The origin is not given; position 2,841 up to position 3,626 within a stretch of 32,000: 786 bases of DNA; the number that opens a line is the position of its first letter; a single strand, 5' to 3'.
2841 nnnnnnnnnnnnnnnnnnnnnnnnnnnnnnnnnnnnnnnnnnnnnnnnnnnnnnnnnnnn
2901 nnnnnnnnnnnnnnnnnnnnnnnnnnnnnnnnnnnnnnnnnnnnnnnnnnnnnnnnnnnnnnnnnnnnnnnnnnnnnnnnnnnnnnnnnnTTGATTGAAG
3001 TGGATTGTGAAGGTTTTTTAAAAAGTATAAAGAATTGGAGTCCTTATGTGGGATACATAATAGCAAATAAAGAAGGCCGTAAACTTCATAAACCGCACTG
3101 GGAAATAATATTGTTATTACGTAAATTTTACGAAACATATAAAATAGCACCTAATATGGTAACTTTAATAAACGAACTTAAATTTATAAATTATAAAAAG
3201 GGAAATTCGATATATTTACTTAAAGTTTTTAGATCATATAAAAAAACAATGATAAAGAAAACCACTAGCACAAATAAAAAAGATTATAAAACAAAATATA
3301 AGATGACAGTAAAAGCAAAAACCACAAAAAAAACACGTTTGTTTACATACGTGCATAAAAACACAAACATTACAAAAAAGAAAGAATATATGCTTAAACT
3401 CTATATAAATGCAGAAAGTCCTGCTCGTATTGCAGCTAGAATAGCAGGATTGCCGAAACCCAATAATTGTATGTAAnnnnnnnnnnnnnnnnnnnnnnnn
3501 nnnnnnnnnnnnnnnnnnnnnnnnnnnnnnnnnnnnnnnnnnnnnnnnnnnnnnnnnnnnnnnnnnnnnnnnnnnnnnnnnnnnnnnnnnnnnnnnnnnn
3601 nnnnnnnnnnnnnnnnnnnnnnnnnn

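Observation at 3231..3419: About 60 in-frame codons of spacer-like A/C-rich sequence lie inside tusE, between conserved motifs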

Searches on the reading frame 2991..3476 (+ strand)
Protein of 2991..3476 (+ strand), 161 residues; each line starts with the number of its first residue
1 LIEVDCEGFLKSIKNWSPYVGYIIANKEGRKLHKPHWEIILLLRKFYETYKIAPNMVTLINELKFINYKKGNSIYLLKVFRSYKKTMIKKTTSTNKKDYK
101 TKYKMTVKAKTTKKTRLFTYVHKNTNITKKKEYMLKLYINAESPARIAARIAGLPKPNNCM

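Call 9: search_protein_families(library=pfam, proteins=[window:2991-3476:+], max_evalue=0.01)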
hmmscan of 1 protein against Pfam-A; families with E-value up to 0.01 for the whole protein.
window:2991-3476:+ (161 aa): 1 family
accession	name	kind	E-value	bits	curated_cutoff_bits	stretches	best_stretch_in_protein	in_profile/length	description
PF04358.19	DsrC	-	1.7e-24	86.8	24.9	2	2-85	7-91/107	DsrC like protein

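Call 10: search_protein_families(library=ncbifam, proteins=[window:2991-3476:+], max_evalue=0.01)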
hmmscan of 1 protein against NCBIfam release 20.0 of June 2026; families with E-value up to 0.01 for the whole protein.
window:2991-3476:+ (161 aa): 2 families
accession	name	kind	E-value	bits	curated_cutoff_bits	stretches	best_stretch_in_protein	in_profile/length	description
TIGR03342.1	dsrC_tusE_dsvC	subfamily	9.3e-27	93.5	53.5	2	2-82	8-89/108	TusE/DsrC/DsvC family sulfur relay protein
NF008562.0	PRK11508.1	equivalog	1.7e-18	66.8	191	1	2-82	9-90/109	sulfurtransferase TusE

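Call 11: search_solved_structures(query=window:2991-3476:+, show_alignments=3)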
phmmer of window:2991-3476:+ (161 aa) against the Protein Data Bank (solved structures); distinct sequences matched with E-value up to 0.001: 8.
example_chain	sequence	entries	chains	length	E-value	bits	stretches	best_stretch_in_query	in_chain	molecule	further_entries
1yx3_A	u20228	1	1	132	2.3e-15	60.4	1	3-80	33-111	hypothetical protein DsrC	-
1sau_A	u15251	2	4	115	1.4e-07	35.2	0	3-80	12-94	sulfite reductase, desulfoviridin-type subunit gamma | sulfite reductase, desulfoviridin-type subunit gamma (dsvC)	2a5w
7syb_A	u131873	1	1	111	6.8e-06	29.7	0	2-63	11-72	Sulfurtransferase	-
2xsj_C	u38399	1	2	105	7.4e-06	29.6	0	2-62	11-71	SULFUR RELAY PROTEIN, TUSE/DSRC/DSVC FAMILY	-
1ji8_A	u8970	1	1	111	8.4e-06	29.4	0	5-63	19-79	dissimilatory siroheme-sulfite reductase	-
2v4j_C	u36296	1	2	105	1.9e-05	28.3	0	2-61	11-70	SULFITE REDUCTASE, DISSIMILATORY-TYPE SUBUNIT GAMMA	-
3or1_C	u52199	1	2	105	6.9e-05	26.4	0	2-60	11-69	Sulfite reductase gama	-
3or2_C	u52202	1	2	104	7.5e-05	26.3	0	2-64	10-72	Sulfite redcutase subunit gama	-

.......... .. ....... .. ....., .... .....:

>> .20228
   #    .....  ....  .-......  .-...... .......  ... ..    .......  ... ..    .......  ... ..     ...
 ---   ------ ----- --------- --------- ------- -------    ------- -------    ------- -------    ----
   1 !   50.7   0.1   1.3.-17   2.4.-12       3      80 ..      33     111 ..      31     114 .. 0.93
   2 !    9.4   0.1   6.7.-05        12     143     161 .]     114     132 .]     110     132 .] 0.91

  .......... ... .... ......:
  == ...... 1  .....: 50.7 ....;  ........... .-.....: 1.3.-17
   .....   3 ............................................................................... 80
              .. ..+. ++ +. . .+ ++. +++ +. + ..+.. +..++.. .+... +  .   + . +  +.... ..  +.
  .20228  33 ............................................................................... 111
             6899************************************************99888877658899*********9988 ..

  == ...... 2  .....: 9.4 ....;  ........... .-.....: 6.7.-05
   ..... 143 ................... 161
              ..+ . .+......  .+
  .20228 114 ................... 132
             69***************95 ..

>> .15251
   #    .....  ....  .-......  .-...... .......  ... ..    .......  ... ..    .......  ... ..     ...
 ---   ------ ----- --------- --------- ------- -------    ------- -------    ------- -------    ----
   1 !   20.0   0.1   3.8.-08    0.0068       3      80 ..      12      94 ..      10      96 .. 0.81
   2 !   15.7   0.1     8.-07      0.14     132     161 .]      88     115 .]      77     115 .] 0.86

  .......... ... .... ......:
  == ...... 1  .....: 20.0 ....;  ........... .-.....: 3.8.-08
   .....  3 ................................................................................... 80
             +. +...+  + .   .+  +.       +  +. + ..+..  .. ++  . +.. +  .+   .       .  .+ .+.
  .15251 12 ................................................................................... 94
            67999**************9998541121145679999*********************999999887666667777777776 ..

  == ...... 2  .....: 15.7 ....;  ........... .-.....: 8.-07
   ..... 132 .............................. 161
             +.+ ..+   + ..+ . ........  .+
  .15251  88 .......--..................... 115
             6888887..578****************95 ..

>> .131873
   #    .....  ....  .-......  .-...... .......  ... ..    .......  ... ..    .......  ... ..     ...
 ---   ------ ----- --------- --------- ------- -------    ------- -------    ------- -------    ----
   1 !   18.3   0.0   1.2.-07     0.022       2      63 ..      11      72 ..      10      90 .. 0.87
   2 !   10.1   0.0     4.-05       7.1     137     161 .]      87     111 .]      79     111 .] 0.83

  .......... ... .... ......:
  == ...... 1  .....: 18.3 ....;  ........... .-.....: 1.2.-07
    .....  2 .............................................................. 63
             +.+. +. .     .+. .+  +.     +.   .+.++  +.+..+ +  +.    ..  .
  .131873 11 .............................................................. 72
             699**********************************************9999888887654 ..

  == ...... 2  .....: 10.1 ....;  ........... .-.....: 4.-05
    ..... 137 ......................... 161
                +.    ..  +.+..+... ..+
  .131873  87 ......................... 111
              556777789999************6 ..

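Call 12: find_homologous_proteins(query=window:2991-3476:+)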
Query window:2991-3476:+ (161 aa): 641 proteins with E <= 0.001 among 657 candidates; the best 120 are listed.
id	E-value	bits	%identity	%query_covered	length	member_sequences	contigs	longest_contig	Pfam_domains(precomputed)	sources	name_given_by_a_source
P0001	5.6e-98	343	99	100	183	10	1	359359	PF04358.20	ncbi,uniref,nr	ncbi:TusE/DsrC/DsvC family sulfur relay protein [Candidatus Portiera aleyrodidarum]|uniref:TusE/DsrC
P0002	1.4e-44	170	73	55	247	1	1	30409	PF04358.20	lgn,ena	-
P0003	2.9e-33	133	69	50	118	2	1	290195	PF04358.20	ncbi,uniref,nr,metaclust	ncbi:TusE/DsrC/DsvC family sulfur relay protein [Candidatus Portiera aleyrodidarum]|uniref:Sulfurtra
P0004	3.4e-33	133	72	50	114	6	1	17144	PF04358.20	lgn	-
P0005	3.5e-19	88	46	48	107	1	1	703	PF04358.20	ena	-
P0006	1.2e-18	86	49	48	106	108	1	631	PF04358.20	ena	-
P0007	2.6e-18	85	43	49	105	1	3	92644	PF04358.20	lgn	-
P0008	2.9e-18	85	46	51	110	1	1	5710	PF04358.20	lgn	-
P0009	4.4e-18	84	50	48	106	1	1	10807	PF04358.20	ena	-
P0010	6.0e-18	84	47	47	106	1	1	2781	PF04358.20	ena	-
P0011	6.3e-18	83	48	50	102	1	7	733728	PF04358.20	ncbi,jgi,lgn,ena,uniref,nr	ncbi:MAG: TusE/DsrC/DsvC family sulfur relay protein [Oleiphilaceae bacterium]|uniref:TusE/DsrC/DsvC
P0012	7.1e-18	83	47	50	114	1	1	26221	PF04358.20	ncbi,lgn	-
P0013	7.6e-18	83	46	48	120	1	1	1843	PF04358.20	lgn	-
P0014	8.6e-18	83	48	50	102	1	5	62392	PF04358.20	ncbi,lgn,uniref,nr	ncbi:sulfur relay protein TusE [Oleiphilus sp. HI0009]|uniref:TusE/DsrC/DsvC family sulfur relay pro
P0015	1.1e-17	83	44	48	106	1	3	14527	PF04358.20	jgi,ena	-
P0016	1.2e-17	83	46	49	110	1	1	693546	PF04358.20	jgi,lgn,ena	-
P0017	1.4e-17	82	47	50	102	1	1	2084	PF04358.20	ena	-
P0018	1.9e-17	82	47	48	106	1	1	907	PF04358.20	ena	-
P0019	3.0e-17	81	47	48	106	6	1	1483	PF04358.20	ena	-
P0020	3.2e-17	81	42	58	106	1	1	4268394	PF04358.20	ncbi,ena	-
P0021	7.2e-17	80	39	60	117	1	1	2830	PF04358.20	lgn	-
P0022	1.1e-16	79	40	60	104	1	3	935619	PF04358.20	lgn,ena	-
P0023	1.2e-16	79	45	49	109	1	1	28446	PF04358.20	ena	-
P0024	1.7e-16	79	39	60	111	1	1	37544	PF04358.20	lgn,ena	-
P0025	1.8e-16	79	40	55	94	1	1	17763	PF04358.20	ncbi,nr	ncbi:MAG: TusE/DsrC/DsvC family sulfur relay protein, partial [Oleiphilaceae bacterium]|nr:TusE/DsrC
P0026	2.1e-16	79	39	60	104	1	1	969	PF04358.20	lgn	-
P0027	2.3e-16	78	44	50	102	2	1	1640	PF04358.20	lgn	-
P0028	2.4e-16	78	48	47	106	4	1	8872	PF04358.20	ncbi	-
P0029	2.9e-16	78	39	60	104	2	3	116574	PF04358.20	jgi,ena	jgi:tRNA 2-thiouridine synthesizing protein E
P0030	3.2e-16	78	49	47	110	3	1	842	PF04358.20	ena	-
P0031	3.3e-16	78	40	57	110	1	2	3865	PF04358.20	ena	-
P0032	3.5e-16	78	41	57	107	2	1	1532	PF04358.20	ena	-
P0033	3.7e-16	78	40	58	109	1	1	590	PF04358.20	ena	-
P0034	4.5e-16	77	40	56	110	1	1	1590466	PF04358.20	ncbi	-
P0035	4.6e-16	77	44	49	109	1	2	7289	PF04358.20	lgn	-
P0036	4.7e-16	77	45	49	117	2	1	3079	PF04358.20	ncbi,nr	ncbi:MAG: TusE/DsrC/DsvC family sulfur relay protein [Pseudomonadales bacterium]|nr:TusE/DsrC/DsvC f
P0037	5.3e-16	77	40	61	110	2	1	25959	PF04358.20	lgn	-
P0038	5.3e-16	77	41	56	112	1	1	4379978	PF04358.20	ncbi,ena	-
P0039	5.8e-16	77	39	60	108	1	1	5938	PF04358.20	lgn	-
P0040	5.8e-16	77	46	49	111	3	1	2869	PF04358.20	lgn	-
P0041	6.1e-16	77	44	50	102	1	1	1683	PF04358.20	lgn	-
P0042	7.0e-16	77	39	59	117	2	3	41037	PF04358.20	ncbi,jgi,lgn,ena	ncbi:MAG: tRNA 2-thiouridine synthesizing protein E [Oceanicoccus sp.]|jgi:tRNA 2-thiouridine synthe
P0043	7.8e-16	77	43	49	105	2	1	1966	PF04358.20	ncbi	-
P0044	8.2e-16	77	45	48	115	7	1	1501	PF04358.20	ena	-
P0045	8.7e-16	77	39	60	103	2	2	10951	PF04358.20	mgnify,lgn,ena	mgnify:CR=1 FL=1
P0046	9.0e-16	76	39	60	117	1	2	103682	PF04358.20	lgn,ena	-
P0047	1.1e-15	76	42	48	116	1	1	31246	PF04358.20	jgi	jgi:tRNA 2-thiouridine synthesizing protein E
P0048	1.1e-15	76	39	60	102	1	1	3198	PF04358.20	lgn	-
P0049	1.1e-15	76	40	56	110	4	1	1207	PF04358.20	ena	-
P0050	1.3e-15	76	45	49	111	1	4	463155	PF04358.20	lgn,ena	-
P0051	1.4e-15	76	38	60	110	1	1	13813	PF04358.20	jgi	jgi:tRNA 2-thiouridine synthesizing protein E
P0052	1.4e-15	76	34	60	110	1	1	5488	PF04358.20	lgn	-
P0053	1.5e-15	76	42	50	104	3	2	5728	PF04358.20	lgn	-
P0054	1.6e-15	76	46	50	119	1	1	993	PF04358.20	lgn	-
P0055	1.8e-15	75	44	50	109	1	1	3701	PF04358.20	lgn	-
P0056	1.9e-15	75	44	46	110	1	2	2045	PF04358.20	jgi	jgi:tRNA 2-thiouridine synthesizing protein E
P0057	1.9e-15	75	46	48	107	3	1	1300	PF04358.20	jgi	jgi:tRNA 2-thiouridine synthesizing protein E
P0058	2.0e-15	75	44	50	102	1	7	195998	PF04358.20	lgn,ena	-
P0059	2.0e-15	75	45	48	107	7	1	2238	PF04358.20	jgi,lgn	jgi:tRNA 2-thiouridine synthesizing protein E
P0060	2.2e-15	75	35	59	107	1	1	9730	PF04358.20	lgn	-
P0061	2.2e-15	75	43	47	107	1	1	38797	PF04358.20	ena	-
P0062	2.2e-15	75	39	55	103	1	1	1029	PF04358.20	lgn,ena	-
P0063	2.5e-15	75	45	49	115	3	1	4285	PF04358.20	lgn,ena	-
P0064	2.6e-15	75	43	49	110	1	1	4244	PF04358.20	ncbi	-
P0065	3.0e-15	75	42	49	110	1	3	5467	PF04358.20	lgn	-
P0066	3.0e-15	75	44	48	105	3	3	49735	PF04358.20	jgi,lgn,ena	-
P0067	3.3e-15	75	39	57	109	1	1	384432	PF04358.20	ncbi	-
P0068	3.3e-15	75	38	57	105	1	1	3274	PF04358.20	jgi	-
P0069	3.3e-15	75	43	50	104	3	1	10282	PF04358.20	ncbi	-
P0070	3.4e-15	75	41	59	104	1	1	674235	PF04358.20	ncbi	ncbi:TusE/DsrC/DsvC family sulfur relay protein [Marinobacteraceae bacterium S3BR75-40.1]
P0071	3.6e-15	75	42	47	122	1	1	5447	PF04358.20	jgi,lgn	jgi:tRNA 2-thiouridine synthesizing protein E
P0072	3.8e-15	74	44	52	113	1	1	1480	PF04358.20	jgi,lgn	-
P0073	3.8e-15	74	38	49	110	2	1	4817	PF04358.20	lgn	-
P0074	3.8e-15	74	38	60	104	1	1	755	PF04358.20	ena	-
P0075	3.9e-15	74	44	49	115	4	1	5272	PF04358.20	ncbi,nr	ncbi:MAG: TusE/DsrC/DsvC family sulfur relay protein [Pseudomonadales bacterium]|nr:TusE/DsrC/DsvC f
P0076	4.3e-15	74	43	50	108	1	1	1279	PF04358.20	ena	-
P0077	4.5e-15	74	46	47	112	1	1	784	PF04358.20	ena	-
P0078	4.6e-15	74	40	49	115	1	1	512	PF04358.20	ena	-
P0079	4.8e-15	74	39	60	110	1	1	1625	PF04358.20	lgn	-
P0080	5.1e-15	74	44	57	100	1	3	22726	PF04358.20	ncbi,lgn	-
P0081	5.4e-15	74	37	58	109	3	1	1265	PF04358.20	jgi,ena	-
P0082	5.8e-15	74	43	47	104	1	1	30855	PF04358.20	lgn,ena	-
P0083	5.8e-15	74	40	60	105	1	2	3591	PF04358.20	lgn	-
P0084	6.5e-15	74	39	55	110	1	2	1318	PF04358.20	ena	-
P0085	7.0e-15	74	41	49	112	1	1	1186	PF04358.20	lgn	-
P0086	7.3e-15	74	38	59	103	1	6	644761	PF04358.20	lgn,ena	-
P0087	8.8e-15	73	41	49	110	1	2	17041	PF04358.20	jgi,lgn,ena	jgi:tRNA 2-thiouridine synthesizing protein E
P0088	9.6e-15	73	38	60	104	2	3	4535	PF04358.20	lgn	-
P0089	1.0e-14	73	39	60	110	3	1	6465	PF04358.20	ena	-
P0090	1.1e-14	73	44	48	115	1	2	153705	PF04358.20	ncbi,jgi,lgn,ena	-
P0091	1.1e-14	73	38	58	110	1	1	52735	PF04358.20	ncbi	ncbi:MAG: TusE/DsrC/DsvC family sulfur relay protein [Cellvibrionaceae bacterium]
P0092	1.3e-14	73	38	48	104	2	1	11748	PF04358.20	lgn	-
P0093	1.5e-14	72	38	60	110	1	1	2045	PF04358.20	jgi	jgi:tRNA 2-thiouridine synthesizing protein E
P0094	1.6e-14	72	45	48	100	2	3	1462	PF04358.20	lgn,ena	-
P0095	1.9e-14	72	39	55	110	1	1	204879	PF04358.20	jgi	jgi:tRNA 2-thiouridine synthesizing protein E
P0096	1.9e-14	72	27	99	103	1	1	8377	PF04358.20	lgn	-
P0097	2.1e-14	72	41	49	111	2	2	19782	PF04358.20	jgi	-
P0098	2.1e-14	72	38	60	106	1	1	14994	PF04358.20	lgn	-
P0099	2.2e-14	72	37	58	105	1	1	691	PF04358.20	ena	-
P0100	2.3e-14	72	41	50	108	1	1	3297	PF04358.20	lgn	-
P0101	2.3e-14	72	41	49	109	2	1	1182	PF04358.20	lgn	-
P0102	2.3e-14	72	40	50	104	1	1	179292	PF04358.20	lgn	-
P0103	2.4e-14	72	40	50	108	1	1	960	PF04358.20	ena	-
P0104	2.8e-14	72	39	48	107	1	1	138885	PF04358.20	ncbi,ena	-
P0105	2.9e-14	72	38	60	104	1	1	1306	PF04358.20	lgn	-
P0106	2.9e-14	72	44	49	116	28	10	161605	PF04358.20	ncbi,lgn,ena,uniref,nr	ncbi:MAG: TusE/DsrC/DsvC family sulfur relay protein [Vreelandella alkaliphila]|uniref:Sulfurtransfe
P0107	2.9e-14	72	39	55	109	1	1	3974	PF04358.20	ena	-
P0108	3.1e-14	71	38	60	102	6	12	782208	PF04358.20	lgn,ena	-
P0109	3.2e-14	71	38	59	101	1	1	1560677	PF04358.20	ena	-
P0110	3.3e-14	71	43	46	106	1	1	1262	PF04358.20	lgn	-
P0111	3.3e-14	71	44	47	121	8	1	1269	PF04358.20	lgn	-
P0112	3.4e-14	71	40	58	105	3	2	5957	PF04358.20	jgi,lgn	jgi:tRNA 2-thiouridine synthesizing protein E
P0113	3.4e-14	71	44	49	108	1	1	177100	PF04358.20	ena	-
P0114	3.5e-14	71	37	58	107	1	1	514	PF04358.20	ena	-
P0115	3.5e-14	71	43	55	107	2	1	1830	PF04358.20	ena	-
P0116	3.7e-14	71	44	50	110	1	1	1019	PF04358.20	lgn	-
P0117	3.8e-14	71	39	59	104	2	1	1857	PF04358.20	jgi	jgi:tRNA 2-thiouridine synthesizing protein E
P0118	4.1e-14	71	43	46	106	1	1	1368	PF04358.20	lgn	-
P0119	4.3e-14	71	41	46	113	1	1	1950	PF04358.20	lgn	-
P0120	4.3e-14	71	34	57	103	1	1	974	PF04358.20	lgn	-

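Call 15: list_cluster_members(proteins=[P0001, P0002, P0003, P0004])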
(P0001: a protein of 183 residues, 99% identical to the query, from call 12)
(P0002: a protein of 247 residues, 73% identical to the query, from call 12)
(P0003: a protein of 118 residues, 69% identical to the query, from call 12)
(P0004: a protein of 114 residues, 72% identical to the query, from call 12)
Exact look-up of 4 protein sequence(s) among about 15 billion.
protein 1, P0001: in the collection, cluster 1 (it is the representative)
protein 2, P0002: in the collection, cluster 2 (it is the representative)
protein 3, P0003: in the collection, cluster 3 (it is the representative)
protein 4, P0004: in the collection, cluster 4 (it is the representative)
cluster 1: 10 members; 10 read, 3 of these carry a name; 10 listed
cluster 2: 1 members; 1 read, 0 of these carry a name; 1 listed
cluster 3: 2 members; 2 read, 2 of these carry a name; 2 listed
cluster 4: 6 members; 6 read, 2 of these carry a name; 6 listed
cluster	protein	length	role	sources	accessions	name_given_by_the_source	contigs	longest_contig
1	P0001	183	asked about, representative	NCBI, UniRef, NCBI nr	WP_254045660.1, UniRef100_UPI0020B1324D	TusE/DsrC/DsvC family sulfur relay protein [Candidatus Portiera aleyrodidarum] | TusE/DsrC/DsvC family sulfur relay protein n=1 Tax=Candidatus Portiera aleyrodidarum ...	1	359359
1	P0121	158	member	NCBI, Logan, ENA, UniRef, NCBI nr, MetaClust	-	-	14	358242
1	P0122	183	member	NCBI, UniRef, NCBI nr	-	-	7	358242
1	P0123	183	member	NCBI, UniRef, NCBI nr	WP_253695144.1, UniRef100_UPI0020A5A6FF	TusE/DsrC/DsvC family sulfur relay protein [Candidatus Portiera aleyrodidarum] | TusE/DsrC/DsvC family sulfur relay protein n=1 Tax=Candidatus Portiera aleyrodidarum ...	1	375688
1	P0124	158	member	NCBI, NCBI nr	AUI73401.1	sulfur relay protein TusE [Candidatus Portiera aleyrodidarum]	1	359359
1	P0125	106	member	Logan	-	-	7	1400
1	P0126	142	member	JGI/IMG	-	-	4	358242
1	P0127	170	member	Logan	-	-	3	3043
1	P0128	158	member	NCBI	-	-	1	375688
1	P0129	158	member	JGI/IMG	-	-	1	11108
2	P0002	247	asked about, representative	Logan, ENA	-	-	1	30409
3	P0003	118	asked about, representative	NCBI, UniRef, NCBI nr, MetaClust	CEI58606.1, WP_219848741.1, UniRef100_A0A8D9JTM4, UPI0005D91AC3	TusE/DsrC/DsvC family sulfur relay protein [Candidatus Portiera aleyrodidarum] | Sulfurtransferase n=1 Tax=Candidatus Portiera aleyrodidarum TaxID=91844 ... | status=active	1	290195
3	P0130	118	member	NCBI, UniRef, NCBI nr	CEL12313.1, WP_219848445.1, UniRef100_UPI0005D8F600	Sulfurtransferase TusE [Candidatus Portiera aleyrodidarum] | TusE/DsrC/DsvC family sulfur relay protein n=1 Tax=Candidatus Portiera aleyrodidarum ... | TusE/DsrC/DsvC family sulfur relay protein [Candidatus Portiera aleyrodidarum]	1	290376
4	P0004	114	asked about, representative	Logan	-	-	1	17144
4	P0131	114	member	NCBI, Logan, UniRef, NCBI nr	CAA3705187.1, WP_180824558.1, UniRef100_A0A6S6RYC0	TusE/DsrC/DsvC family sulfur relay protein [Candidatus Portiera aleyrodidarum] | Sulfurtransferase n=1 Tax=Candidatus Portiera aleyrodidarum TaxID=91844 ...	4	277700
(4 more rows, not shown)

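Call 17: find_encoding_contigs(protein=P0002, flank=10000, max_places=3)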
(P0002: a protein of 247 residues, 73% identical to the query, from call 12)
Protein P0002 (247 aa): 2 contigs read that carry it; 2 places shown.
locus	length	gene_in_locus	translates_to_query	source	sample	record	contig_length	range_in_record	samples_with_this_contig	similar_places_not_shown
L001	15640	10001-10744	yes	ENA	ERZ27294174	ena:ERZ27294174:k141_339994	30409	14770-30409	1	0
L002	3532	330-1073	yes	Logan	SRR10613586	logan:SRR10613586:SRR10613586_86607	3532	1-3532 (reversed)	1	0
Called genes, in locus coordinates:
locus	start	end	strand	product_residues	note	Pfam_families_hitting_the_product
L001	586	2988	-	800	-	PF03483:B3_4, PF03484:B5, PF17759:tRNA_synthFbeta, PF03147:FDX-ACB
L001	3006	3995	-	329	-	PF02912:Phe_tRNA-synt_N, PF01409:tRNA-synt_2d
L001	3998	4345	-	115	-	PF00453:Ribosomal_L20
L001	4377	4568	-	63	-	PF01632:Ribosomal_L35p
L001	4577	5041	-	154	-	PF05198:IF3_N, PF00707:IF3_C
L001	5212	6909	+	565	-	PF06472:ABC_membrane_2, PF05992:SbmA_BacA, PF00005:ABC_tran (weak)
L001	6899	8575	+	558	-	PF00587:tRNA-synt_2b, PF04073:tRNA_edit, PF03129:HGTP_anticodon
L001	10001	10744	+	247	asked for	PF04358:DsrC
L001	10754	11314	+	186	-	PF01521:Fe-S_biosyn (weak), PF01106:NifU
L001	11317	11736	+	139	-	PF02657:SufE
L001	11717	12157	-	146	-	PF01502:PRA-CH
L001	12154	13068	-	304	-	PF08496:Peptidase_S49_N, PF01343:Peptidase_S49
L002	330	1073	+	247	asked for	PF04358:DsrC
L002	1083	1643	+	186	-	PF01521:Fe-S_biosyn (weak), PF01106:NifU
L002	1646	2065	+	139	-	PF02657:SufE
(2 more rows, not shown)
